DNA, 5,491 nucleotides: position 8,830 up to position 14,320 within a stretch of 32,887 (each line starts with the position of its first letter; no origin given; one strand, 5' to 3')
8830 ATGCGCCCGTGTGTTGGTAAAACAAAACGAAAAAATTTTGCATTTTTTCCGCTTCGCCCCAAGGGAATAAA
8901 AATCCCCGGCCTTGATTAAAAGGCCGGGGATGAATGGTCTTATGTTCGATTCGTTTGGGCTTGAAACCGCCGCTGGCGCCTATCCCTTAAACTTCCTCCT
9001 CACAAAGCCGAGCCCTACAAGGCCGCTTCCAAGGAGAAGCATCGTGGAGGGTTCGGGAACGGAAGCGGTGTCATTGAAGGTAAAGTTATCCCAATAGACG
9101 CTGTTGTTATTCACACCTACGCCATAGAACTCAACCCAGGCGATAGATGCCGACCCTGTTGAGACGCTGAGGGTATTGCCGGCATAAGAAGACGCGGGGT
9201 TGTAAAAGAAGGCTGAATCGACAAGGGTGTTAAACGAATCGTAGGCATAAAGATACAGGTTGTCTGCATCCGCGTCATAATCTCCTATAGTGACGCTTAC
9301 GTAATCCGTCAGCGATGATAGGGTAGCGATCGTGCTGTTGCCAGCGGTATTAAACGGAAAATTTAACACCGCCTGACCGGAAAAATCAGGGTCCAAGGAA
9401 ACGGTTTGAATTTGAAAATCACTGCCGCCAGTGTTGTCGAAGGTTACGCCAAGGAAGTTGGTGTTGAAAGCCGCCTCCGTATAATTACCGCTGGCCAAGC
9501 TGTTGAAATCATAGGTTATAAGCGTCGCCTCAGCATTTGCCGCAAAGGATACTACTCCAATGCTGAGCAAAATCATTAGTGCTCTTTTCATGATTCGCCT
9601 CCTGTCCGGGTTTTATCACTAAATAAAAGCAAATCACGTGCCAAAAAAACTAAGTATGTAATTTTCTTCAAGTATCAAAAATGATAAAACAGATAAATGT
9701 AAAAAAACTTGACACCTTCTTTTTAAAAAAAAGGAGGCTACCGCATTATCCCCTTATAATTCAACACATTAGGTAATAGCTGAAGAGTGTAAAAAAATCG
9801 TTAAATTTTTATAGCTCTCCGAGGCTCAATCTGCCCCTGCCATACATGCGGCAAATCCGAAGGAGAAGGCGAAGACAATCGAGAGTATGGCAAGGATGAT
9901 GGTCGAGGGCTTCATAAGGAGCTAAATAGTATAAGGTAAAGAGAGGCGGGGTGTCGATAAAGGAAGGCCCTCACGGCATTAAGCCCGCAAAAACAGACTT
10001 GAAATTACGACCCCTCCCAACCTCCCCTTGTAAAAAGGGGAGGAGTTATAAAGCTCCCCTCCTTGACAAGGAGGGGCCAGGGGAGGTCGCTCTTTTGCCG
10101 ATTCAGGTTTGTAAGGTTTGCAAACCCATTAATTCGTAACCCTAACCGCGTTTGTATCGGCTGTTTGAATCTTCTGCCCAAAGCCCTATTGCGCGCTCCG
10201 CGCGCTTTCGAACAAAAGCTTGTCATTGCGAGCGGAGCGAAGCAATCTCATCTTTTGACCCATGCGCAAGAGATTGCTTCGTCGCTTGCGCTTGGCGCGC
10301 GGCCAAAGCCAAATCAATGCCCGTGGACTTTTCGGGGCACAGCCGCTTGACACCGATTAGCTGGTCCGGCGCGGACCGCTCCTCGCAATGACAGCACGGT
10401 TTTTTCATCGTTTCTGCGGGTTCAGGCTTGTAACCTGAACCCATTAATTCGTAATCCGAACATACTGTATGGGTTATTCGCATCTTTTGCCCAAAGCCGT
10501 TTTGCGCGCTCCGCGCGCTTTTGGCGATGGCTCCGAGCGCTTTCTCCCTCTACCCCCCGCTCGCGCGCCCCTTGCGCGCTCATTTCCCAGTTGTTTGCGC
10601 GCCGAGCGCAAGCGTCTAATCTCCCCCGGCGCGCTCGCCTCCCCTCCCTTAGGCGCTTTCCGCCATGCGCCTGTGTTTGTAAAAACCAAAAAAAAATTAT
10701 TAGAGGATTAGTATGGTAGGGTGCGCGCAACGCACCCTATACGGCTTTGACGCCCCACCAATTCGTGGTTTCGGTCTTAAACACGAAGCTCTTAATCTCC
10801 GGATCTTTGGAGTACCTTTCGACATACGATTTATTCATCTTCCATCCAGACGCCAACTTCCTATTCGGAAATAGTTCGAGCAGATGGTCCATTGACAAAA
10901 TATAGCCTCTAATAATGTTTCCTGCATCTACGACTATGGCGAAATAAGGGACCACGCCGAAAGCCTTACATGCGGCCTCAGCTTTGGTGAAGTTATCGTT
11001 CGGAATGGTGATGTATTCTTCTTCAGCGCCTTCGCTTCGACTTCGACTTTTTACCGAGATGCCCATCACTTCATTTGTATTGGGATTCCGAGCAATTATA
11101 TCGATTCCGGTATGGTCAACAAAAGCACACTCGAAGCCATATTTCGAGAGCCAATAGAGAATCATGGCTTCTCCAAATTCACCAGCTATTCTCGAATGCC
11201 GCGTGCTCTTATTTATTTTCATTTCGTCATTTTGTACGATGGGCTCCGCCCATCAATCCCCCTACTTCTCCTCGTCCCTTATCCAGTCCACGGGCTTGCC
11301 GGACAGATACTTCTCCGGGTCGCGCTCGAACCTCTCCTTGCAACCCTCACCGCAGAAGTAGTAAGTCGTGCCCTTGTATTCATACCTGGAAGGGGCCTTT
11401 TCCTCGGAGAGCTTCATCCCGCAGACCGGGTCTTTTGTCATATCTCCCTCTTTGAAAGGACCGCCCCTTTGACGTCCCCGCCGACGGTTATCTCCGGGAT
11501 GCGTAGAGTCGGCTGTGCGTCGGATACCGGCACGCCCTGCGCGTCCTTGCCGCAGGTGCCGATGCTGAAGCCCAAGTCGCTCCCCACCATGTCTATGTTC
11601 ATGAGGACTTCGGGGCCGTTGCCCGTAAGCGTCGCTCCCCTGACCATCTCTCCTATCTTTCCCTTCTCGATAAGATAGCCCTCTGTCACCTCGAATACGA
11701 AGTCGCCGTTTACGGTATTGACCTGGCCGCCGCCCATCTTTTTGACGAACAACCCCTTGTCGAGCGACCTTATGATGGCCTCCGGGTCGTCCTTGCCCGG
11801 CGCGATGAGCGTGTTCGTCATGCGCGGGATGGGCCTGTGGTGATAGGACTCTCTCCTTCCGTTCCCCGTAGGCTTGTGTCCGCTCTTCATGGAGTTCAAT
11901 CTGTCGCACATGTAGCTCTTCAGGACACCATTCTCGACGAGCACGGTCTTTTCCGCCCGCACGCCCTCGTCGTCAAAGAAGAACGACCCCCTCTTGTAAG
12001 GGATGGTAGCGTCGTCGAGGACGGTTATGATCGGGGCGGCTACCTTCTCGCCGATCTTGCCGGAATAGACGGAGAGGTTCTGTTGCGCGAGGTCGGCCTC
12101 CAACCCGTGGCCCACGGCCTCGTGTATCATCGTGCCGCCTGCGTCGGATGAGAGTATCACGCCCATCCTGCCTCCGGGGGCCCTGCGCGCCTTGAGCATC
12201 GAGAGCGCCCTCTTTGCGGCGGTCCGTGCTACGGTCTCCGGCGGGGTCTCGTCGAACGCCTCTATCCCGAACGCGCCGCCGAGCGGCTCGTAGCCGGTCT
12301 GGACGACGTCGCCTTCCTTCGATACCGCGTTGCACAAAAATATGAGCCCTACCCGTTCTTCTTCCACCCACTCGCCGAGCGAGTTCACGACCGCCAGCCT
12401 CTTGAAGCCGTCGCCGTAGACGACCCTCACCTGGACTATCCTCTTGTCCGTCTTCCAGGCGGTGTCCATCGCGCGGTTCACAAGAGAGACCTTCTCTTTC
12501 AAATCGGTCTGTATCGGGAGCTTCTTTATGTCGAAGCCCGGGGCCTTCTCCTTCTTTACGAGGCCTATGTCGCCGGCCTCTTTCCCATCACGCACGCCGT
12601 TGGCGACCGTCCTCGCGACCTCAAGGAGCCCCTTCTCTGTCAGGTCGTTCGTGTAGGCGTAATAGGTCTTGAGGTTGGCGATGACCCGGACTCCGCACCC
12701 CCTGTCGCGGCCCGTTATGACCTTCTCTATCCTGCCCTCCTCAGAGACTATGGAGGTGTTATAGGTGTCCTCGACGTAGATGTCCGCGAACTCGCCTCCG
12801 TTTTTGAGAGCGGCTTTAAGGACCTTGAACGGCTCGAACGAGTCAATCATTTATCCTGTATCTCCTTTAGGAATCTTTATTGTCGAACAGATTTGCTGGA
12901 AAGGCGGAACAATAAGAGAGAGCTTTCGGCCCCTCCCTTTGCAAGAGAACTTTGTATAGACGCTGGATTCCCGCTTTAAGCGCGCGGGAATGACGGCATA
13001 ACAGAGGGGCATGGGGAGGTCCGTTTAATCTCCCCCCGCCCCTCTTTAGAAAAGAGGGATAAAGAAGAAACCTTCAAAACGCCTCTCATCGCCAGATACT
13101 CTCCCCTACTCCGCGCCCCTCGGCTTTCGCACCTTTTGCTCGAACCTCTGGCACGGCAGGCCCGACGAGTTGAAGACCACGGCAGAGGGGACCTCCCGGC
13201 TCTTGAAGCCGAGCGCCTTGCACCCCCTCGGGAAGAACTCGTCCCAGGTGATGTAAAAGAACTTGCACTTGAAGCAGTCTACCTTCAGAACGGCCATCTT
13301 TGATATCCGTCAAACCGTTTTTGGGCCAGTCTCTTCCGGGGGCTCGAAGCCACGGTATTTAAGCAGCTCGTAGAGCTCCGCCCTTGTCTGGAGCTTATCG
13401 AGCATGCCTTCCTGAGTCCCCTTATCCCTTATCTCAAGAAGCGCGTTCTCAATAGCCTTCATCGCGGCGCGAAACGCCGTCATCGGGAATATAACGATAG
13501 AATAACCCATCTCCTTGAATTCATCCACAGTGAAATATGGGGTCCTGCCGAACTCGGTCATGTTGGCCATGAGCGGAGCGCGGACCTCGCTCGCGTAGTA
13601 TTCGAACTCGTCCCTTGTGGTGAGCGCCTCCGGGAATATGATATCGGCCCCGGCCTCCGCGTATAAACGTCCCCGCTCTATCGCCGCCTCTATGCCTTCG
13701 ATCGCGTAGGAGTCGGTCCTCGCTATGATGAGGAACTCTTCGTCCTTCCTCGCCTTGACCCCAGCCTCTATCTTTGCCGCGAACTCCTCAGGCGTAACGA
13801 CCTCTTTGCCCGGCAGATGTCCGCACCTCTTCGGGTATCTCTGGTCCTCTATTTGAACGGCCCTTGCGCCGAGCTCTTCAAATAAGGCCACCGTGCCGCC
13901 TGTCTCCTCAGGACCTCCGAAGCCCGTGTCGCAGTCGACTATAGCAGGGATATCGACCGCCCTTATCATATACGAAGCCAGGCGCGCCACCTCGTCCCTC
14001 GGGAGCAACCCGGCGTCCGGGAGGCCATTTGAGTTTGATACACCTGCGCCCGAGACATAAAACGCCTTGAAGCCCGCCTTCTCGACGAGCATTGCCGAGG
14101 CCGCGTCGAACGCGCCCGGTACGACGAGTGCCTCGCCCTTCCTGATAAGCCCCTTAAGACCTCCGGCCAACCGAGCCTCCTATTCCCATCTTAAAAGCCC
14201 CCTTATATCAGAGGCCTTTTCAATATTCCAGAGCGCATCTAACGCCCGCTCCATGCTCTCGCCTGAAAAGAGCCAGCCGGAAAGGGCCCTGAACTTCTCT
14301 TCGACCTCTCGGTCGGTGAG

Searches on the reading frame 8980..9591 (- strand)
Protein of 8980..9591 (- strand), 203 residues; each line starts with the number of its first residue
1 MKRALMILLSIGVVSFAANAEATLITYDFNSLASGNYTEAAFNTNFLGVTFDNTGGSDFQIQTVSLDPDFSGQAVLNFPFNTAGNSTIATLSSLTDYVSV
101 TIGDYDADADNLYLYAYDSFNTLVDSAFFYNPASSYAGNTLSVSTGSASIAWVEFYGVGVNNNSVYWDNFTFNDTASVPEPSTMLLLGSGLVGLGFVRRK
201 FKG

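Call 43: search_protein_families(library=pfam, proteins=[window:8980-9591:-], max_evalue=0.001)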
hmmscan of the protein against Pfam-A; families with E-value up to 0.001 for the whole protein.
window:8980-9591:- (203 aa): 1 family
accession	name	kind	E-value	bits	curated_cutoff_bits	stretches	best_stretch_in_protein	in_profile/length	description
PF07589.16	PEP-CTERM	-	4.2e-08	33.4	20.7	1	177-199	1-24/24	PEP-CTERM motif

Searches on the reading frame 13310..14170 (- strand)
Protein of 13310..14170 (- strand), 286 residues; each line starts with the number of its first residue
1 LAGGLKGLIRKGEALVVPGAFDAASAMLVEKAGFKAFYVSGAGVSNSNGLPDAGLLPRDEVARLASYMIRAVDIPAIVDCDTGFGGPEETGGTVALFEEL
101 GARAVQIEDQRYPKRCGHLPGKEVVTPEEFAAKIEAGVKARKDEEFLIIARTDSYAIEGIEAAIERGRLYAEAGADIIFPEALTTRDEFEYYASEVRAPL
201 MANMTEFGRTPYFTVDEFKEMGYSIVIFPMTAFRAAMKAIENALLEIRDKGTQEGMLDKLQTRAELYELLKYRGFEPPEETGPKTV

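Call 43: search_protein_families(library=pfam, proteins=[window:13310-14170:-], max_evalue=0.001)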
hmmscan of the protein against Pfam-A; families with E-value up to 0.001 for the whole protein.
window:13310-14170:- (286 aa): 2 families
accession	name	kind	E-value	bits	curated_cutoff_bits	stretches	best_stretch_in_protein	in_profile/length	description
PF13714.12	PEP_mutase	-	1.1e-55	189.3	31.5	1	6-247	2-239/240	Phosphoenolpyruvate phosphomutase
PF00463.27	ICL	-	9.2e-11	41.4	26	1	74-166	150-245/526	Isocitrate lyase family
